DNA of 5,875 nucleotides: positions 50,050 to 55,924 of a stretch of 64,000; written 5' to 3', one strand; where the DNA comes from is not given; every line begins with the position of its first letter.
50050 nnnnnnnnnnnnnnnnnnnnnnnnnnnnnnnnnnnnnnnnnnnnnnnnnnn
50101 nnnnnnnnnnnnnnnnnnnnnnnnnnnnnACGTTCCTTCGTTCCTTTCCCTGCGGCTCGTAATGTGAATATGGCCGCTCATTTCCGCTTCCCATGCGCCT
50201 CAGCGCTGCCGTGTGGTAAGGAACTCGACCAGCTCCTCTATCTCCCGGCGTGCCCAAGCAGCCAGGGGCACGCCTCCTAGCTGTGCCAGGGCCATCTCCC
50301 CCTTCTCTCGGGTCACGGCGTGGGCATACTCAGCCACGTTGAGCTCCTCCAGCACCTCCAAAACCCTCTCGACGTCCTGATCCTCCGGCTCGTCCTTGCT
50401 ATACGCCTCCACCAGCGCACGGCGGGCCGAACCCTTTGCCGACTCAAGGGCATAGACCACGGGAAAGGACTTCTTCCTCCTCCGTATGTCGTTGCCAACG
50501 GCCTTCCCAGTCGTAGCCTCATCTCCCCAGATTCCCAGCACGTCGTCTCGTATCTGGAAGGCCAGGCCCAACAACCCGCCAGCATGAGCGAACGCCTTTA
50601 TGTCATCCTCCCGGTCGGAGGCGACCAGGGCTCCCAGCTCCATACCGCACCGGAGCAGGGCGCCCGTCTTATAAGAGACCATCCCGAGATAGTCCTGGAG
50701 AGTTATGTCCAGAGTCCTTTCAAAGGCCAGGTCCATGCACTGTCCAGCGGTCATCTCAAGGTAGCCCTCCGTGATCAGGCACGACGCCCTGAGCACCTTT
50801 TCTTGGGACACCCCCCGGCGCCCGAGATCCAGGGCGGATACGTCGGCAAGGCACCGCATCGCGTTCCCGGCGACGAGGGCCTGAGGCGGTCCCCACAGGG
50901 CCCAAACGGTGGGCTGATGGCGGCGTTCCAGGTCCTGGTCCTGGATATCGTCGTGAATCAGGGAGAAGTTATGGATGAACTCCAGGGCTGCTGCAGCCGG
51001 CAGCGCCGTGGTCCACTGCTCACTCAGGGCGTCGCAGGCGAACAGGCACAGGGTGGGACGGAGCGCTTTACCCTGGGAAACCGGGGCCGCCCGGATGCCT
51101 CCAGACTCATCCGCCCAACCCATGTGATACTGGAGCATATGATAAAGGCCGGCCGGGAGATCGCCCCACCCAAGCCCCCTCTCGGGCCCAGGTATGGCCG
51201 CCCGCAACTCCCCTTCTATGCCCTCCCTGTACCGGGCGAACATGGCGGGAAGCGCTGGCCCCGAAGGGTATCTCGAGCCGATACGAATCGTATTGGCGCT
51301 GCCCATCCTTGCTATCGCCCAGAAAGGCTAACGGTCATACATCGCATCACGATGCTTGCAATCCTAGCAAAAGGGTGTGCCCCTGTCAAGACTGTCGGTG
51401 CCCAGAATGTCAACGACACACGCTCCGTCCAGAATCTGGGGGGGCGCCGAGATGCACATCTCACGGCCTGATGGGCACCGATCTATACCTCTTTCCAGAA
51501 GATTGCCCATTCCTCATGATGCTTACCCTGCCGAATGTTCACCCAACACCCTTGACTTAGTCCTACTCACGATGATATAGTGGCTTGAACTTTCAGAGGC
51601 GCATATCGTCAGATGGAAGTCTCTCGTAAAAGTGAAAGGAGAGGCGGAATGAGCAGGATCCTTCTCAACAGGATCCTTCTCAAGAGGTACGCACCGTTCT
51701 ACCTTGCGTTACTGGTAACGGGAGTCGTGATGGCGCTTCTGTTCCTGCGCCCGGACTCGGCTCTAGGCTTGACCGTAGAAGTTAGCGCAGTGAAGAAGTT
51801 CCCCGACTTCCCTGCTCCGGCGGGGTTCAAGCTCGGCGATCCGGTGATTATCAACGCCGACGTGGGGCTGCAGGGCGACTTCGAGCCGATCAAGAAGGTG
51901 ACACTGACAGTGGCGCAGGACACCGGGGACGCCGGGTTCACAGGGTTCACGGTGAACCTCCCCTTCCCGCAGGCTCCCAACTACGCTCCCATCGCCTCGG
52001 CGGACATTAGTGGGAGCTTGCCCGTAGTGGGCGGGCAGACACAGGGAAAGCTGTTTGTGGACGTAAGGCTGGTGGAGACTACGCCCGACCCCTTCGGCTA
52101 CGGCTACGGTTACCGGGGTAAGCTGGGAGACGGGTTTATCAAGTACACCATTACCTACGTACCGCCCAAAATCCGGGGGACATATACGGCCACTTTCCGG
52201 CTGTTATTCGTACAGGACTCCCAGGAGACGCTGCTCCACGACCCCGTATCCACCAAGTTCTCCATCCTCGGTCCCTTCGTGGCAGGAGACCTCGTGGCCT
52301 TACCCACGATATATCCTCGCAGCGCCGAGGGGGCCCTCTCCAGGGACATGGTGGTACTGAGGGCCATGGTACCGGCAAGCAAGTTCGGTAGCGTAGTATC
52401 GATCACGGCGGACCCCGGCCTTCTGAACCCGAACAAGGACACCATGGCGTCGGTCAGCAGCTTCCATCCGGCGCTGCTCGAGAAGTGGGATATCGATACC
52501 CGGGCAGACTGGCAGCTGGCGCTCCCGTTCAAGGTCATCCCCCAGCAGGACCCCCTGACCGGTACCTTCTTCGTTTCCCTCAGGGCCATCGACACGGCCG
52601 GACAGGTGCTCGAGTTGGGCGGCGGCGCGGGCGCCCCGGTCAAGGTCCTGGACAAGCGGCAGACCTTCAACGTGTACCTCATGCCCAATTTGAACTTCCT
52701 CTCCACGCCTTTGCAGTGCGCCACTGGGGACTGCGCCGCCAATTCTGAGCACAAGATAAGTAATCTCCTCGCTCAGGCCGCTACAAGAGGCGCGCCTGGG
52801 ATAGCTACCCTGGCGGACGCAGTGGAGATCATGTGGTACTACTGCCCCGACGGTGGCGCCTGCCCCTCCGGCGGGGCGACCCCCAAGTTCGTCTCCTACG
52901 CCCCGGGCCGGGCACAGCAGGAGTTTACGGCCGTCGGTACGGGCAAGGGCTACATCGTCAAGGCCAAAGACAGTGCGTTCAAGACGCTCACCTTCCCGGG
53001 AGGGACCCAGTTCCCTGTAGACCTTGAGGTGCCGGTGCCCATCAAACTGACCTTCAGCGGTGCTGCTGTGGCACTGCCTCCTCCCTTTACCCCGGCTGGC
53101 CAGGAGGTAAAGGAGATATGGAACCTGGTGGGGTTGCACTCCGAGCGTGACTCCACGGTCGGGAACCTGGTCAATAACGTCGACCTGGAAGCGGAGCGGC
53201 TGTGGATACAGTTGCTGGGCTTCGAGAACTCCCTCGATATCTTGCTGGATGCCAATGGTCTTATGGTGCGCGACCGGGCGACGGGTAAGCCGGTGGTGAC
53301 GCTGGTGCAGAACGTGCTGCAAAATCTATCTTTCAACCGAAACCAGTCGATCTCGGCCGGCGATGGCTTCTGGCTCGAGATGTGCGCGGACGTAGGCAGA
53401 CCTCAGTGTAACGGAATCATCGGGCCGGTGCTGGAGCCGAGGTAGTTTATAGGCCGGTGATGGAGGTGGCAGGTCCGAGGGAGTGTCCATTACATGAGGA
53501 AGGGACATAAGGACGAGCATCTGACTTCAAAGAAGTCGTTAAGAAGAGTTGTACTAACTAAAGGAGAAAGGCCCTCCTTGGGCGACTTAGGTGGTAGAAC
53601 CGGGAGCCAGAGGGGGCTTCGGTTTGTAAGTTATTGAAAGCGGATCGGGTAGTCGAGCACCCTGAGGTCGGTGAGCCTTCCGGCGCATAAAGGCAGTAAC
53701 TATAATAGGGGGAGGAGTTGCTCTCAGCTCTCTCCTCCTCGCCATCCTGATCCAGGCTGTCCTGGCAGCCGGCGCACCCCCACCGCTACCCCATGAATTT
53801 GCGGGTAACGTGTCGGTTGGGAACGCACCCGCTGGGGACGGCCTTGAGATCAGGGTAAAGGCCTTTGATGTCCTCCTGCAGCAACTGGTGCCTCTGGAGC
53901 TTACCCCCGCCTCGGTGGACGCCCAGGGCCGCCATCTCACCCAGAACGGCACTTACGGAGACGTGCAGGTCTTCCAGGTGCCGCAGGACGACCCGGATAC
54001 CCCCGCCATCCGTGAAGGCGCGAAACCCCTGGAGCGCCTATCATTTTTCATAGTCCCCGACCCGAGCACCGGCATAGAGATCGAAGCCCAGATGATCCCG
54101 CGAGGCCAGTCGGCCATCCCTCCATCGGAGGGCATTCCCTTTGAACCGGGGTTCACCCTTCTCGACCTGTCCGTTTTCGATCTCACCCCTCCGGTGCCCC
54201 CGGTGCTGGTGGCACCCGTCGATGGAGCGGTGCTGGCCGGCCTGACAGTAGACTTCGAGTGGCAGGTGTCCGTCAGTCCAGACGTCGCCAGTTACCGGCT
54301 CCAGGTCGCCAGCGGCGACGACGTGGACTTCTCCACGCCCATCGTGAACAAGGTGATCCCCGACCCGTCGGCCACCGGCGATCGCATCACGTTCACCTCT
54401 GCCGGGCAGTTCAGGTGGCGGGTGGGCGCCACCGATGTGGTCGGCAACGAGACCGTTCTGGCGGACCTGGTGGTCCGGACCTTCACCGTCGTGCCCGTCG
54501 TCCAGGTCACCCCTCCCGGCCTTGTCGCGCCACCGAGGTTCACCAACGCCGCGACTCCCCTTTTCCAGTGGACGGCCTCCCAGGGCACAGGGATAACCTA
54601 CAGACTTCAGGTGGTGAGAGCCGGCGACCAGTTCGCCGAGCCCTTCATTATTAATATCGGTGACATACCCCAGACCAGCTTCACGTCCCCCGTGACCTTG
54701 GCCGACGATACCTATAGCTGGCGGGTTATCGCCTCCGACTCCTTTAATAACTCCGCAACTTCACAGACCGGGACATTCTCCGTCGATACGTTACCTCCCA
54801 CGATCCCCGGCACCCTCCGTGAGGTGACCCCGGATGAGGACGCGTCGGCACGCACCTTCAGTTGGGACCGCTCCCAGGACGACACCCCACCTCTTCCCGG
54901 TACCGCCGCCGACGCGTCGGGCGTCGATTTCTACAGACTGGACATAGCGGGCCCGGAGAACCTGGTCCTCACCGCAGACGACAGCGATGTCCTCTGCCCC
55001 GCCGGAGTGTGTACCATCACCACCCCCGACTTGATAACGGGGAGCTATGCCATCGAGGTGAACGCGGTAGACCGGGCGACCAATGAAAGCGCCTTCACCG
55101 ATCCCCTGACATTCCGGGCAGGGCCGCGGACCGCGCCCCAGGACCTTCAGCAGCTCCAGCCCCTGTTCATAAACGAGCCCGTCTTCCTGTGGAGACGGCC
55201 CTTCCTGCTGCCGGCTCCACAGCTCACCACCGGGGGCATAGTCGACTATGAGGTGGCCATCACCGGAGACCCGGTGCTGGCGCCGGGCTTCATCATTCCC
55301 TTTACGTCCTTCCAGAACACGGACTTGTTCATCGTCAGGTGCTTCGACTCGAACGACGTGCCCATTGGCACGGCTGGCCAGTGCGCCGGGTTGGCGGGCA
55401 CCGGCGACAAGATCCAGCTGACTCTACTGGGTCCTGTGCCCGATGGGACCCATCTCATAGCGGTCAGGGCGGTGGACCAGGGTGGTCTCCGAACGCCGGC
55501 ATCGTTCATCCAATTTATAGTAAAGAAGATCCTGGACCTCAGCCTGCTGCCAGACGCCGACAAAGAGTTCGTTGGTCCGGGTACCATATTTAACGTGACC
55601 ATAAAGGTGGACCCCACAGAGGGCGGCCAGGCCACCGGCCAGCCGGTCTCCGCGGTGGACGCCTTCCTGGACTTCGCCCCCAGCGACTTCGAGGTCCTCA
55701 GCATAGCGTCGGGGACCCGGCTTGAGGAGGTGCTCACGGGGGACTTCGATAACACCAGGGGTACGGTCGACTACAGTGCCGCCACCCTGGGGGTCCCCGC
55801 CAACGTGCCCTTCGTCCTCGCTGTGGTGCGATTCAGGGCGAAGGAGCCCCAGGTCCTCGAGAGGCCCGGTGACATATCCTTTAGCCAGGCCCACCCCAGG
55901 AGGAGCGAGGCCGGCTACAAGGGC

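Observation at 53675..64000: Giant open-ended ORF (more than 3,440 codons) missing from the supplied ORF track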

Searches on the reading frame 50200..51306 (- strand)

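Call 10: search_protein_families(library=pfam, proteins=[window:50200-51306:-], max_evalue=0.001)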
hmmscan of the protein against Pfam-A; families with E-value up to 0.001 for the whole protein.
window:50200-51306:- (368 aa): 1 family
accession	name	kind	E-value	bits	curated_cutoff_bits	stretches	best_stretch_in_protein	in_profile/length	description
PF00348.22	polyprenyl_synt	-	5.3e-61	206.4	27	1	77-318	14-250/251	Polyprenyl synthetase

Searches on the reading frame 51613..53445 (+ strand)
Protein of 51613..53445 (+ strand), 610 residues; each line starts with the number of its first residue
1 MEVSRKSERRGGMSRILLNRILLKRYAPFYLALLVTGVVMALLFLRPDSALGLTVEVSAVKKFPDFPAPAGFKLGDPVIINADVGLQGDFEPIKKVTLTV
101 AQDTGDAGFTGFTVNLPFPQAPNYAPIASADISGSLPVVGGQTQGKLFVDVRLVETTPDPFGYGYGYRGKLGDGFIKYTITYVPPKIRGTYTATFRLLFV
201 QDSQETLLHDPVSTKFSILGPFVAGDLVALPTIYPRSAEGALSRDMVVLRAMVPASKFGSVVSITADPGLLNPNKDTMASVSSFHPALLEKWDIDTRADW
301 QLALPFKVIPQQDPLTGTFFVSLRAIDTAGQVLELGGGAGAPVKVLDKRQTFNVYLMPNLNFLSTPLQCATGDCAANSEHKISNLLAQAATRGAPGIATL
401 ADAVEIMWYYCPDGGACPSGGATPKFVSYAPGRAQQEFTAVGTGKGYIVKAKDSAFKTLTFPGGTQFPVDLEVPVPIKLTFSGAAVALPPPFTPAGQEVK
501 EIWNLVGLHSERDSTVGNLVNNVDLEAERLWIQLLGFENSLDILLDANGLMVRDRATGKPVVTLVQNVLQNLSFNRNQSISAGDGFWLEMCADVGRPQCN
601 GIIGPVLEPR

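Call 8: find_encoding_contigs(protein=window:51613-53445:+, flank=10000, max_places=6)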
Protein window:51613-53445:+ (610 aa): no gene with exactly this product is on record in the collection.

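Call 10: search_protein_families(library=pfam, proteins=[window:51613-53445:+], max_evalue=0.001)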
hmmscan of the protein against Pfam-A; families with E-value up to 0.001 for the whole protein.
window:51613-53445:+ (610 aa): 0 families

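Call 19: search_protein_families(library=pfam, proteins=[window:51613-53445:+], max_evalue=1)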
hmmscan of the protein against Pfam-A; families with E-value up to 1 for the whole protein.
window:51613-53445:+ (610 aa): 1 family
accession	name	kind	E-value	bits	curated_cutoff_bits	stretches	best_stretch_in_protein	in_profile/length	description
PF22090.1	Gins51_C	-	0.17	12.1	27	1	219-232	20-33/48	Gins51, C-terminal domain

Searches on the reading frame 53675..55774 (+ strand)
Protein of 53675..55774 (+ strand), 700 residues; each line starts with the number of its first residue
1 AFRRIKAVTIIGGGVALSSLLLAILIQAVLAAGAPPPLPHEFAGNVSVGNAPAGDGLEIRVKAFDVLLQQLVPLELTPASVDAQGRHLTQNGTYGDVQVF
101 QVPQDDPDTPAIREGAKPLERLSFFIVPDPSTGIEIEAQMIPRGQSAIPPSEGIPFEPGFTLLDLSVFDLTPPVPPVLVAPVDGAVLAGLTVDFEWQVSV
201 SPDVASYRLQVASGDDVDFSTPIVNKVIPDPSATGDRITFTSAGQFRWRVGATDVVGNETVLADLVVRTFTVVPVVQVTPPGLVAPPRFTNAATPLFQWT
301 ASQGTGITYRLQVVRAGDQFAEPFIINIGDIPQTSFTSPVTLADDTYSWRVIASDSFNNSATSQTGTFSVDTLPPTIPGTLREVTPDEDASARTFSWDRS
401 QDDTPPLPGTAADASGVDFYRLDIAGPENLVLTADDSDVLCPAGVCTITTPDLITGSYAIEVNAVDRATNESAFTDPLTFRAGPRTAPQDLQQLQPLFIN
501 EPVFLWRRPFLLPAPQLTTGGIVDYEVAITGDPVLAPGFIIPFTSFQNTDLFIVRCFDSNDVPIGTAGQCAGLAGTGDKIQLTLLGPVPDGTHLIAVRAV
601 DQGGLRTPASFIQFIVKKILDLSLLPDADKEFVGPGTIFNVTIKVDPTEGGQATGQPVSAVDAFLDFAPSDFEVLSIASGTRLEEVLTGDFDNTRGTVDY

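Call 22: find_homologous_proteins(query=window:53675-55774:+)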
Query window:53675-55774:+ (700 aa): 12 proteins with E <= 0.001 among 8000 candidates.
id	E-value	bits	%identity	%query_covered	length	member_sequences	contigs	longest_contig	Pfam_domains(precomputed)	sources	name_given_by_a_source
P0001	0.0e+0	1052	99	70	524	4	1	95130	PF19077.7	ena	-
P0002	7.9e-169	581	39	80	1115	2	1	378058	PF13750.13,PF25788.3,PF19077.7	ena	-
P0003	7.1e-145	502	45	48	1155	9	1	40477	PF00963.25,PF19077.7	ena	-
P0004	1.2e-108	382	42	62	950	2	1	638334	PF00041.28,PF19077.7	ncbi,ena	-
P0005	5.7e-103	364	42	33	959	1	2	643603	PF25788.3,PF00041.28,PF19077.7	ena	-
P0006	3.8e-74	268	42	34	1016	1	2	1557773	PF19077.7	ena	-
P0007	4.5e-72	262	37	48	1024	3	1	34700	PF00041.28,PF19077.7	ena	-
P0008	4.4e-64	235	40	47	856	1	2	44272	PF25788.3,PF19077.7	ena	-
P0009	2.6e-63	233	36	45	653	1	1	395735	PF00041.28,PF19077.7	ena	-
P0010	2.0e-52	197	38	33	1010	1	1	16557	PF19077.7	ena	-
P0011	1.8e-31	127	28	29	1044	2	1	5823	PF16655.13,PF25059.2,PF18962.8,PF25788.3,PF24489.2,PF14292.13,PF00041.28,PF16656.12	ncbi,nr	ncbi:MAG: T9SS type A sorting domain-containing protein, partial [Nitrososphaera sp.]|nr:T9SS type A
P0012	5.1e-4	37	34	21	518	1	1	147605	PF16655.13,PF17963.8,PF17892.8,PF17803.8,PF25788.3,PF24489.2,PF00041.28,PF16656.12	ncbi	-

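Call 23: find_encoding_contigs(protein=P0001, flank=10000, max_places=6)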
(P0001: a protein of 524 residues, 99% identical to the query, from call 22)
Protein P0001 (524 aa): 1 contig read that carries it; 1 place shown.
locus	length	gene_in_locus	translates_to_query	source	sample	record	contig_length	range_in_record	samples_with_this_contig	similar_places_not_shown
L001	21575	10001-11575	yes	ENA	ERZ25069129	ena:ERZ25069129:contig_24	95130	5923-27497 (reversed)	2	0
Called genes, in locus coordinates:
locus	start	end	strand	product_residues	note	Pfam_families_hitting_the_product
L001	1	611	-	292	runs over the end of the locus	PF00494:SQS_PSY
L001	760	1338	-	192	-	PF01894:YjbQ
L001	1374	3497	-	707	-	PF00432:Prenyltrans (faint), PF07678:TED_complement (faint), PF09492:Pec_lyase (faint), PF13249:SQHop_cyclase_N, PF13243:SQHop_cyclase_C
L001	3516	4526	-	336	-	PF01073:3Beta_HSD, PF01370:Epimerase, PF02719:Polysacc_synt_2, PF04321:RmlD_sub_bind, PF05368:NmrA, PF13460:NAD_binding_10, PF16363:GDP_Man_Dehyd, PF07993:NAD_binding_4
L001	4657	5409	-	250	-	PF01048:PNP_UDP_1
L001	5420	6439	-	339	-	PF04055:Radical_SAM, PF11946:DUF3463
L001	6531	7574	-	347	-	PF00348:polyprenyl_synt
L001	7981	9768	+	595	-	-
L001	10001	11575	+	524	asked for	PF19077:Big_13 (weak)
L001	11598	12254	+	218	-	-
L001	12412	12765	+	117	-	PF13565:HTH_32 (weak)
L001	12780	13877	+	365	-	-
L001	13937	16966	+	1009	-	PF00963:Cohesin (weak), PF19077:Big_13 (faint)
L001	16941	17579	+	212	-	-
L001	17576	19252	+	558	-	PF19077:Big_13 (faint), PF25788:Ig_Rha78A_N (faint)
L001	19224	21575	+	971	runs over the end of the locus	PF22352:K319L-like_PKD, PF18911:PKD_4, PF00801:PKD, PF18911:PKD_4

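Call 84: search_protein_families(library=pfam, proteins=[P0006, P0008, P0010, P0003], max_evalue=0.001)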
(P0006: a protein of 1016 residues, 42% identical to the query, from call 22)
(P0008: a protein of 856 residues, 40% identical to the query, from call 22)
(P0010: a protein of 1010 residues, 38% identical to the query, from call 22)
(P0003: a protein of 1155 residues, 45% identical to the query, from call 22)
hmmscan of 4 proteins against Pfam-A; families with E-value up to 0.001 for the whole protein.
P0006 (1016 aa): 1 family
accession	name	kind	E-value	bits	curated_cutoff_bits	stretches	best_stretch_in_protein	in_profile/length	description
PF19077.6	Big_13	-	1e-09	39.2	27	0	662-715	48-101/102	Bacterial Ig-like domain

P0008 (856 aa): 3 families
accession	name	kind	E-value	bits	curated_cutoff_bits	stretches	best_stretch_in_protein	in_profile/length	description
PF19077.6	Big_13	-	1.5e-15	58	27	1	37-121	22-101/102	Bacterial Ig-like domain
PF25788.1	Ig_Rha78A_N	-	1.3e-06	29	27.4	0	40-118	16-99/105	Rha78A-like, N-terminal immunoglobulin domain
PF00404.24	Dockerin_1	-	4.1e-05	24.1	22.9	1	804-843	10-54/57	Dockerin type I domain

P0010 (1010 aa): 3 families
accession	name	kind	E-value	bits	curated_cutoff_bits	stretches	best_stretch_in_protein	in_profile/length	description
PF19077.6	Big_13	-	3.6e-18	66.4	27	1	583-659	29-102/102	Bacterial Ig-like domain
PF25788.1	Ig_Rha78A_N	-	1.8e-05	25.3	27.4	0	395-458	35-99/105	Rha78A-like, N-terminal immunoglobulin domain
PF00963.24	Cohesin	-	0.00033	21.3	24.1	1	55-181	5-132/139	Cohesin domain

P0003 (1155 aa): 3 families
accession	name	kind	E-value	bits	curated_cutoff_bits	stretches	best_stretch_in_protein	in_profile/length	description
PF19077.6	Big_13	-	1.5e-21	77.2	27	1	961-1042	25-102/102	Bacterial Ig-like domain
PF25788.1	Ig_Rha78A_N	-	3.9e-07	30.7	27.4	0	858-940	14-100/105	Rha78A-like, N-terminal immunoglobulin domain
PF00963.24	Cohesin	-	2.1e-05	25.2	24.1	1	156-248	16-117/139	Cohesin domain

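Call 85: find_encoding_contigs(protein=P0008, flank=10000, max_places=2)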
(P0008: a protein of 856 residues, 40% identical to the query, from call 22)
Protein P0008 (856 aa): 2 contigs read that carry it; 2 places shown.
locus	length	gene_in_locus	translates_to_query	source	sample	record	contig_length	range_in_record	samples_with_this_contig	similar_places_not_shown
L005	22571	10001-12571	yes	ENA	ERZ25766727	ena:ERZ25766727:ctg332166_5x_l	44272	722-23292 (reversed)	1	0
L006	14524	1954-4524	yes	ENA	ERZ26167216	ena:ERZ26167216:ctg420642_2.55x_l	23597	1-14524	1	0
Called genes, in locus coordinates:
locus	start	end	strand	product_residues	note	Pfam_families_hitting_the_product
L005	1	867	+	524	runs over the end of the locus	PF01555:N6_N4_Mtase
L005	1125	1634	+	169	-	-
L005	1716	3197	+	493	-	PF00239:Resolvase, PF07508:Recombinase, PF13408:Zn_ribbon_recom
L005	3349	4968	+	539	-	PF19077:Big_13 (faint)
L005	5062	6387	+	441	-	PF13701:DDE_Tnp_1_4, PF01609:DDE_Tnp_1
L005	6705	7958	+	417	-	PF24421:Ig_J (faint), PF19077:Big_13 (faint), PF14292:SusE (faint)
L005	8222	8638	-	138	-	-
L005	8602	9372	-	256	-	PF13551:HTH_29, PF13565:HTH_32 (weak)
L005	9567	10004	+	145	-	-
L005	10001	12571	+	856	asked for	PF19077:Big_13 (faint), PF25788:Ig_Rha78A_N (faint)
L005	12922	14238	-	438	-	PF13701:DDE_Tnp_1_4, PF01609:DDE_Tnp_1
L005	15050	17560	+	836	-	PF02861:Clp_N, PF23569:NBD_SMAX1 (weak), PF00004:AAA, PF17871:AAA_lid_9, PF00004:AAA, PF07724:AAA_2, PF07728:AAA_5, PF10431:ClpB_D2-small, +10 more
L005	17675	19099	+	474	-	PF18073:Zn_ribbon_LapB, PF13481:AAA_25, PF03796:DnaB_C (weak), PF06745:ATPase, PF25199:nSTAND_NTPase5 (weak), PF13541:ChlI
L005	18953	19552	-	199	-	-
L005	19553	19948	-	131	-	-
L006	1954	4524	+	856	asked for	PF19077:Big_13 (faint), PF25788:Ig_Rha78A_N (faint)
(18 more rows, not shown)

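Call 86: find_encoding_contigs(protein=P0006, flank=10000, max_places=2)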
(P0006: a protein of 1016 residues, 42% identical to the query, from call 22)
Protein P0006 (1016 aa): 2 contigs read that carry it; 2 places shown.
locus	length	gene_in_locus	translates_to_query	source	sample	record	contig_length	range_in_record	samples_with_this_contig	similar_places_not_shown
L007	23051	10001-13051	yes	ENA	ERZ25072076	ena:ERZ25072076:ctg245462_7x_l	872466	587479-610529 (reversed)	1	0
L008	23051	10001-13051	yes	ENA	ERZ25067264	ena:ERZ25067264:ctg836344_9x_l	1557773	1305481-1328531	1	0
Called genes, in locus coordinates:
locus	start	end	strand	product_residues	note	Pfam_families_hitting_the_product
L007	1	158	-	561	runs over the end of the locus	PF00920:ILVD_EDD_N, PF24877:ILV_EDD_C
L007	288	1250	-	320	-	PF02423:OCD_Mu_crystall, PF01488:Shikimate_DH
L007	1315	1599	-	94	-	-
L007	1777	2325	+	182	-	PF13452:FAS1_DH_region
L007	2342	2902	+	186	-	-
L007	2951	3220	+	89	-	-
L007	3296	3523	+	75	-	-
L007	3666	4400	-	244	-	PF07314:Lit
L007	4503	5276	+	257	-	PF01503:PRA-PH (faint), PF03819:MazG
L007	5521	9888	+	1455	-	PF00400:WD40 (faint), PF07676:PD40 (faint), PF15702:HPS6 (faint), PF24782:WD40_MABP1-WDR62_2nd (faint), PF25173:Beta-prop_WDR3_1st (faint), PF10282:Lactonase, PF13229:Beta_helix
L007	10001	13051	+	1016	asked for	PF19077:Big_13 (faint)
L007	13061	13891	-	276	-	PF01343:Peptidase_S49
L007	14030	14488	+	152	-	PF13452:FAS1_DH_region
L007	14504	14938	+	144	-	PF01575:MaoC_dehydratas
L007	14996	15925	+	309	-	PF00106:adh_short, PF08659:KR, PF13561:adh_short_C2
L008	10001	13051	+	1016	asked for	PF19077:Big_13 (faint)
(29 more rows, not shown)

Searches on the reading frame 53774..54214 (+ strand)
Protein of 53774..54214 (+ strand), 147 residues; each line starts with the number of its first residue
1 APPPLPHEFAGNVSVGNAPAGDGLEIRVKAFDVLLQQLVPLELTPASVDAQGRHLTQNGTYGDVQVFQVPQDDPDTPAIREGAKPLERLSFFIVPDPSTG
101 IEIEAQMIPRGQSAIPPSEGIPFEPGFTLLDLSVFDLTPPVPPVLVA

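Call 19: search_protein_families(library=pfam, proteins=[window:53774-54214:+], max_evalue=1)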
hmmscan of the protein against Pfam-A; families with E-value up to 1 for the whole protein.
window:53774-54214:+ (147 aa): 0 families

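Call 81: predict_structure(alignment_id=A5)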
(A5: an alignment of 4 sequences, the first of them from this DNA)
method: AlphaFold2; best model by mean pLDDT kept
length: 140 residues; sequences in the alignment: 4
mean_pLDDT: 47.7   pTM: 0.41
mean pLDDT of the five models: 47.7, 38.7, 37.1, 34.1, 33.6
residues with pLDDT >= 90: 0; 70-90: 9; 50-70: 56; < 50: 75
segments of 3 or more residues with pLDDT < 50: 1-4, 69-71, 73-140
pLDDT, mean of each block of 10 residues (from residue 1): 52 59 63 54 69 69 55 40 34 39 42 34 28 30
secondary structure, 60 per line:
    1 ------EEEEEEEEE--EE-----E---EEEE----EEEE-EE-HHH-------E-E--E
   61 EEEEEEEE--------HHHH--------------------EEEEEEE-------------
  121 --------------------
elements in order: E7-15 E29-32 E37-40 E60-68 H77-80 E101-107
